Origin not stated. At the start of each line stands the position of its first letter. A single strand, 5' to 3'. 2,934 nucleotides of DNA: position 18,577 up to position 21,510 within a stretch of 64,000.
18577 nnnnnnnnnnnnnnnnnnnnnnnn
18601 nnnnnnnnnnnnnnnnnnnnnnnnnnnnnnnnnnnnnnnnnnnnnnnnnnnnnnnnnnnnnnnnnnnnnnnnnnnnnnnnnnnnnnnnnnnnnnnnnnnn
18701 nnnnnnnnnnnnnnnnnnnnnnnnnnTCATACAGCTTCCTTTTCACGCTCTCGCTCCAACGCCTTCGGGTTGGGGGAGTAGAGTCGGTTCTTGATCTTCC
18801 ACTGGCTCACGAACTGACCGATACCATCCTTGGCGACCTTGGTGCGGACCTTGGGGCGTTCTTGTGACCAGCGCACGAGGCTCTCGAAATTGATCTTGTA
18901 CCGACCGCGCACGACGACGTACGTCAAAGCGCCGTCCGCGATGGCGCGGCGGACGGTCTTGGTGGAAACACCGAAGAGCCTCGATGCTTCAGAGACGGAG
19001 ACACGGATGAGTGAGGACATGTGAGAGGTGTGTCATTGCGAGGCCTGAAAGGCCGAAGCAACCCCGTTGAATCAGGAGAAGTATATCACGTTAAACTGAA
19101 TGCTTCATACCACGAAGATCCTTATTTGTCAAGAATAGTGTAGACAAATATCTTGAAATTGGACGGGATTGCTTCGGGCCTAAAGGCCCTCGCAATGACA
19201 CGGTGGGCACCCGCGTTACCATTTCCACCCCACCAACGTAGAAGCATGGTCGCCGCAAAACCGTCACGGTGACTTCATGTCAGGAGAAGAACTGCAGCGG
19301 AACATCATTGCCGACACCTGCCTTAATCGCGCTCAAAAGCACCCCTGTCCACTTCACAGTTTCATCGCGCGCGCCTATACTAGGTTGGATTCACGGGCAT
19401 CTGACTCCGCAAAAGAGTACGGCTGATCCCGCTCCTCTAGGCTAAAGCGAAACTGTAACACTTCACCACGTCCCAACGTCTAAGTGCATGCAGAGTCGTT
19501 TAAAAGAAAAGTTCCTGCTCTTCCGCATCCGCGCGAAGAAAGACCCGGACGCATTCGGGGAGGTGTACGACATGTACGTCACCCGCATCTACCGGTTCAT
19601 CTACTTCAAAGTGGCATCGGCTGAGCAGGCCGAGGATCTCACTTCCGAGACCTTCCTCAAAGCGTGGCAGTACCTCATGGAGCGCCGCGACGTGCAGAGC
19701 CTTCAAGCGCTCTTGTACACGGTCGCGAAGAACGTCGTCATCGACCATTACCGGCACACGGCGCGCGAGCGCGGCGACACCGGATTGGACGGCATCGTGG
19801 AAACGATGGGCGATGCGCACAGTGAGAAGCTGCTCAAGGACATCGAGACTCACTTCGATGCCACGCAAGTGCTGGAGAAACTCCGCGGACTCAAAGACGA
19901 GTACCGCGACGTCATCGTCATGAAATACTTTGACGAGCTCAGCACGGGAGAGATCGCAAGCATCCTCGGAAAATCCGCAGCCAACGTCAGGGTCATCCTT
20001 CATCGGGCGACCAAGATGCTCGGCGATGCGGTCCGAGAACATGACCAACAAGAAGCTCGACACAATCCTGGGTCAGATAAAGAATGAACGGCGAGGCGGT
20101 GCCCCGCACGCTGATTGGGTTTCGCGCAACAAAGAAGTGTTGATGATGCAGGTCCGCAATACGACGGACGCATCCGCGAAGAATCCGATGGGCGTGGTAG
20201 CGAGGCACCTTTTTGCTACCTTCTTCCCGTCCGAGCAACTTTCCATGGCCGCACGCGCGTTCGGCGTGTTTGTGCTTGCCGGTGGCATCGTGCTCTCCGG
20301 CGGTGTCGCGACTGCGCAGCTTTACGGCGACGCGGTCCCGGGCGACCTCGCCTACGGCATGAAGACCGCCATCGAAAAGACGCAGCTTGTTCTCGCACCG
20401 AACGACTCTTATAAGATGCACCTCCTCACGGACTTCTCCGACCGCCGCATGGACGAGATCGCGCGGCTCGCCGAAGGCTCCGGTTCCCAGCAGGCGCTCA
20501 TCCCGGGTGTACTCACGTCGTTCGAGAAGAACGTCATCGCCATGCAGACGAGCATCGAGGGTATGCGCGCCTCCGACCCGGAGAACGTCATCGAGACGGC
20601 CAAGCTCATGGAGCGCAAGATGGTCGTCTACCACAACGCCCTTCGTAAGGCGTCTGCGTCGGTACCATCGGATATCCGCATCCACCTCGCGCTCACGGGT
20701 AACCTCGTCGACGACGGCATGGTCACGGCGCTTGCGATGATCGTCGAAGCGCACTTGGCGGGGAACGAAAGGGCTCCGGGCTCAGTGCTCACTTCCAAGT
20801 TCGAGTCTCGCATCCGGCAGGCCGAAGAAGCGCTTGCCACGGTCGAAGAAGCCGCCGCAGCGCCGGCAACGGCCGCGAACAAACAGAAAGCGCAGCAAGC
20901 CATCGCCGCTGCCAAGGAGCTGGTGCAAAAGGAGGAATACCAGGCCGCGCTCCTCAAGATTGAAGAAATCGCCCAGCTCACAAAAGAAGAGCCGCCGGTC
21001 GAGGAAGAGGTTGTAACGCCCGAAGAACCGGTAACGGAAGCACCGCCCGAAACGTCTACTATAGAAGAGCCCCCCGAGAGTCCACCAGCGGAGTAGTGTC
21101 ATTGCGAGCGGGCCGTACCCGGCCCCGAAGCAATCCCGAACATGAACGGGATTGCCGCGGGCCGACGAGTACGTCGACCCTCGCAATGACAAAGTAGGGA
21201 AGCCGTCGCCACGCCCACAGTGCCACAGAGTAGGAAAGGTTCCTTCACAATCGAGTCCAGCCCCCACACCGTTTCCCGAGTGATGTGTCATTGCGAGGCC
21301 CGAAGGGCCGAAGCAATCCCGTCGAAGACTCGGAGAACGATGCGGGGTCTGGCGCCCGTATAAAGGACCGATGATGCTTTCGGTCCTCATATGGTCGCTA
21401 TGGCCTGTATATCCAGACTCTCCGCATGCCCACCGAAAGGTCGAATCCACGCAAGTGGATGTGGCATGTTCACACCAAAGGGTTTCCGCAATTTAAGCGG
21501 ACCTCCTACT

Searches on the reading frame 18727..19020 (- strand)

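Call 15: search_protein_families(library=pfam, proteins=[window:18727-19020:-], max_evalue=0.01)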
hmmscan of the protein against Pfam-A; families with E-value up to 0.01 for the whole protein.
window:18727-19020:- (97 aa): 5 families
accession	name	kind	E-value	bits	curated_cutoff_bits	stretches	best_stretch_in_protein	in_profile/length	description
PF12728.13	HTH_17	-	4.1e-08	33.8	27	1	8-54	3-49/51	Helix-turn-helix domain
PF13542.12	HTH_Tnp_ISL3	-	0.00012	21.9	27.4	1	4-29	24-49/51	Helix-turn-helix domain of transposase family ISL3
PF08220.18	HTH_DeoR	-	0.00037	20.6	21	1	7-35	15-43/57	DeoR-like helix-turn-helix domain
PF00376.29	MerR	-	0.004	17.4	28.2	1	8-25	1-18/38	MerR family regulatory protein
PF13384.12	HTH_23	-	0.0041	17.3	24.6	1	6-27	17-38/50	Homeodomain-like domain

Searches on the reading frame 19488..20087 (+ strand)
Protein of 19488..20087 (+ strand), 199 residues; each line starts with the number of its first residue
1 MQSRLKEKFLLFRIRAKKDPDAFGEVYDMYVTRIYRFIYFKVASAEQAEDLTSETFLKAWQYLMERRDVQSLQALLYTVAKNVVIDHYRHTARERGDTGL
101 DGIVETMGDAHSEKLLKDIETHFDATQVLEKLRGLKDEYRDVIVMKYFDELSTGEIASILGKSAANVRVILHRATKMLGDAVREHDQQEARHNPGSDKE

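Call 15: search_protein_families(library=pfam, proteins=[window:19488-20087:+], max_evalue=0.01)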
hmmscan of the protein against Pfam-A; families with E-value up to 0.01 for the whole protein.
window:19488-20087:+ (199 aa): 4 families
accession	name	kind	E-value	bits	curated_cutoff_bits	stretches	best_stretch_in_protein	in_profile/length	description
PF08281.18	Sigma70_r4_2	-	1e-12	47.9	25.7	1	127-178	3-54/54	Sigma-70, region 4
PF04542.20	Sigma70_r2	-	1.4e-11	44.4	24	1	27-93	2-70/71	Sigma-70 region 2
PF04545.22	Sigma70_r4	-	4.5e-08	32.9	24.1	1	132-176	2-46/50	Sigma-70, region 4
PF07638.17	Sigma70_ECF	-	6.1e-07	30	21.1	1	43-172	44-173/185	ECF sigma factor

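Call 20: find_encoding_contigs(protein=window:19488-20087:+, flank=10000, max_places=6)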
Protein window:19488-20087:+ (199 aa): no gene with exactly this product is on record in the collection.

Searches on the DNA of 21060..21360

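Call 33: search_rna_families(source=window, start=21060, end=21360, threshold=evalue, max_evalue=10)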
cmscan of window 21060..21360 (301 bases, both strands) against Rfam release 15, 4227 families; matches with E-value up to 10: 3.
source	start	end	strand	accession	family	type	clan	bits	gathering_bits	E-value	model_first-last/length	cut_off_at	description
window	21176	21247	+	RF02213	ZFAT-AS1_3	Gene; lncRNA;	-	14.5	70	0.58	1-80/80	no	ZFAT antisense RNA 1 conserved region 3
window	21219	21236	+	RF02914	DUF805b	Cis-reg;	CL00115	11.9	35.6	1.1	1-35/35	no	DUF805b RNA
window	21297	21312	-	RF01687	Acido-Lenti-1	Gene; sRNA;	-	11.5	37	3.6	30-45/46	no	Acido-Lenti-1 RNA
